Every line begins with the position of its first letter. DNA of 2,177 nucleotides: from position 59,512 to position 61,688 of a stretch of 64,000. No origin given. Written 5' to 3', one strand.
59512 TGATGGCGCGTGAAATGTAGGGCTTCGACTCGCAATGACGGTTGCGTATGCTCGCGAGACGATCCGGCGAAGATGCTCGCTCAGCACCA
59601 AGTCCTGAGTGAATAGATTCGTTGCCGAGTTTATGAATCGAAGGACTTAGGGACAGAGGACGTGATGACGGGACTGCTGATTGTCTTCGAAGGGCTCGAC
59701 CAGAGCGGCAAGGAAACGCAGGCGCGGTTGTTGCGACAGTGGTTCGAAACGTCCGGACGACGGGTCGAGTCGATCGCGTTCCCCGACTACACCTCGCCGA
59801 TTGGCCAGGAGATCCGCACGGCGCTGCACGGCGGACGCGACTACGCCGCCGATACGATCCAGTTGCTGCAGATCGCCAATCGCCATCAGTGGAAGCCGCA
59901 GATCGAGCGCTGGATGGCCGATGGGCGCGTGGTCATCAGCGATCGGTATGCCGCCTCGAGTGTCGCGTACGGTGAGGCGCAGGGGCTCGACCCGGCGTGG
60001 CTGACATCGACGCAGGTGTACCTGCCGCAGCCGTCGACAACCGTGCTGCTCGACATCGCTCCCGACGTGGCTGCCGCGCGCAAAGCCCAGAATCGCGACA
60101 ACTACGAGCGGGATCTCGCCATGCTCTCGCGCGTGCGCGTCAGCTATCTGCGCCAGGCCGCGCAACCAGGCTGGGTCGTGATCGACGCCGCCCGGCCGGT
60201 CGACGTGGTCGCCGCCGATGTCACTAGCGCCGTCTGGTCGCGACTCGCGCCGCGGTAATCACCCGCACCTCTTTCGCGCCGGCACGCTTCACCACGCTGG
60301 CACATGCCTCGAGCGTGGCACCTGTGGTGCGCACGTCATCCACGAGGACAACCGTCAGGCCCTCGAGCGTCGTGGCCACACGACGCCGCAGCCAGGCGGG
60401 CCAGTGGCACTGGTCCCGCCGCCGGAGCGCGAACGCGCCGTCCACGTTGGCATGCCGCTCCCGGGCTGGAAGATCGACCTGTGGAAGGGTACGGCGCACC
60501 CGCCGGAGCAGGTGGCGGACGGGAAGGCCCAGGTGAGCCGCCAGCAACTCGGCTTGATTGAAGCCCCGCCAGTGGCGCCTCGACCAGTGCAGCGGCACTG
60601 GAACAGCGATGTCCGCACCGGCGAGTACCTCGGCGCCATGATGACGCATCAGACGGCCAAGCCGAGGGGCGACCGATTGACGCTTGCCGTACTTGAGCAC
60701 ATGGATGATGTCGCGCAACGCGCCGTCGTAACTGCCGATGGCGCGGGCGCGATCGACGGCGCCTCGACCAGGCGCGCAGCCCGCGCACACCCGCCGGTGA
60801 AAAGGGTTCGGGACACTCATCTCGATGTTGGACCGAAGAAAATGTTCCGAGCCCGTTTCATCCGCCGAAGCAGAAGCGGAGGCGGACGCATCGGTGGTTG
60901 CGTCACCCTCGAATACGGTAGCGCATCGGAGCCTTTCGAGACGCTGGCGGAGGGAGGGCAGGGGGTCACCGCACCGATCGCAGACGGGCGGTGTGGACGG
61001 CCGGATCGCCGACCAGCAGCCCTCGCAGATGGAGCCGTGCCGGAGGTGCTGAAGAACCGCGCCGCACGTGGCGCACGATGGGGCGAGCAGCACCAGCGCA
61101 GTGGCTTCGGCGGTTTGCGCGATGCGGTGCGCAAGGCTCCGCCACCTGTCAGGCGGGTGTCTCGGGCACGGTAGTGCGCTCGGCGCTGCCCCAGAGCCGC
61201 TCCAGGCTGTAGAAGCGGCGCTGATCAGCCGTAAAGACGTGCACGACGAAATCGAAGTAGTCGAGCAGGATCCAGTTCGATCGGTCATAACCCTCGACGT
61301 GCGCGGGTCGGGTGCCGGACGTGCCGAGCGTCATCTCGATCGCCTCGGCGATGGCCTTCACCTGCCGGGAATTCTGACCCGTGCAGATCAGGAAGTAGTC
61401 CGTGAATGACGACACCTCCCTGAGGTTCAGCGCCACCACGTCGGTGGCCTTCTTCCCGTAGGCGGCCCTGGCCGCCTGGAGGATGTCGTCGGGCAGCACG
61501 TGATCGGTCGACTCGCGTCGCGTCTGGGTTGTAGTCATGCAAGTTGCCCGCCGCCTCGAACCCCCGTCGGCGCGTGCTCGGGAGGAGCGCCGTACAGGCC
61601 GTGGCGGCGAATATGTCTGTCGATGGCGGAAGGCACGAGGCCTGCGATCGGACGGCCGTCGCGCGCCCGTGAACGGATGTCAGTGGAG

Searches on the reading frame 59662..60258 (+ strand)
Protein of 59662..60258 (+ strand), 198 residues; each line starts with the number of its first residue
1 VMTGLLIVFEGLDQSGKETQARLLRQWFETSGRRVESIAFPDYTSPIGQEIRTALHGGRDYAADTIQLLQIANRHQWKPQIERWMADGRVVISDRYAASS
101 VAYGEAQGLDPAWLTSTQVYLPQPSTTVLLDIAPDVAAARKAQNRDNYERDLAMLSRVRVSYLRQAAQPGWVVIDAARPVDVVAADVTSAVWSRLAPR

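Call 70: search_protein_families(library=pfam, proteins=[window:59662-60258:+], max_evalue=0.001)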
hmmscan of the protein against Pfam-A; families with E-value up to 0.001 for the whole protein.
window:59662-60258:+ (198 aa): 1 family
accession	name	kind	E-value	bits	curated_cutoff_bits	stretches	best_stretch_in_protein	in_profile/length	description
PF02223.23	Thymidylate_kin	-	1.6e-34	119.6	27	1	9-186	1-184/185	Thymidylate kinase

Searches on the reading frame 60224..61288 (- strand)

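Call 70: search_protein_families(library=pfam, proteins=[window:60224-61288:-], max_evalue=0.001)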
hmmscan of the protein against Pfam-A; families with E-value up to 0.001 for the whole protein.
window:60224-61288:- (354 aa): 2 families
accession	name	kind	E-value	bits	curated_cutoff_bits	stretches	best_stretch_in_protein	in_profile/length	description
PF18912.6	DZR_2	-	1.1e-09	38.4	27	1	66-112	4-48/56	Double zinc ribbon domain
PF00156.33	Pribosyltran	-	1.5e-08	34.5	26.3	1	294-351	79-128/158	Phosphoribosyl transferase domain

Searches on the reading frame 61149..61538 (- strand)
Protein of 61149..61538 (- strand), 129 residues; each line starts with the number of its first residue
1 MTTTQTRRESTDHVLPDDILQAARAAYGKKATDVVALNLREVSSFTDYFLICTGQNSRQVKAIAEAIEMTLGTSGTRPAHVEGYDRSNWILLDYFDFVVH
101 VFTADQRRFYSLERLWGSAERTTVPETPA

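Call 70: search_protein_families(library=pfam, proteins=[window:61149-61538:-], max_evalue=0.001)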
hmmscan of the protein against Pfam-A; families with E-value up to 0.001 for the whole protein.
window:61149-61538:- (129 aa): 1 family
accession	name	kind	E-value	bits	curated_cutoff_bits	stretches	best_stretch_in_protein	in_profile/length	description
PF02410.21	RsfS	-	8.8e-33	112.9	21.6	1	22-116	3-98/98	Ribosomal silencing factor during starvation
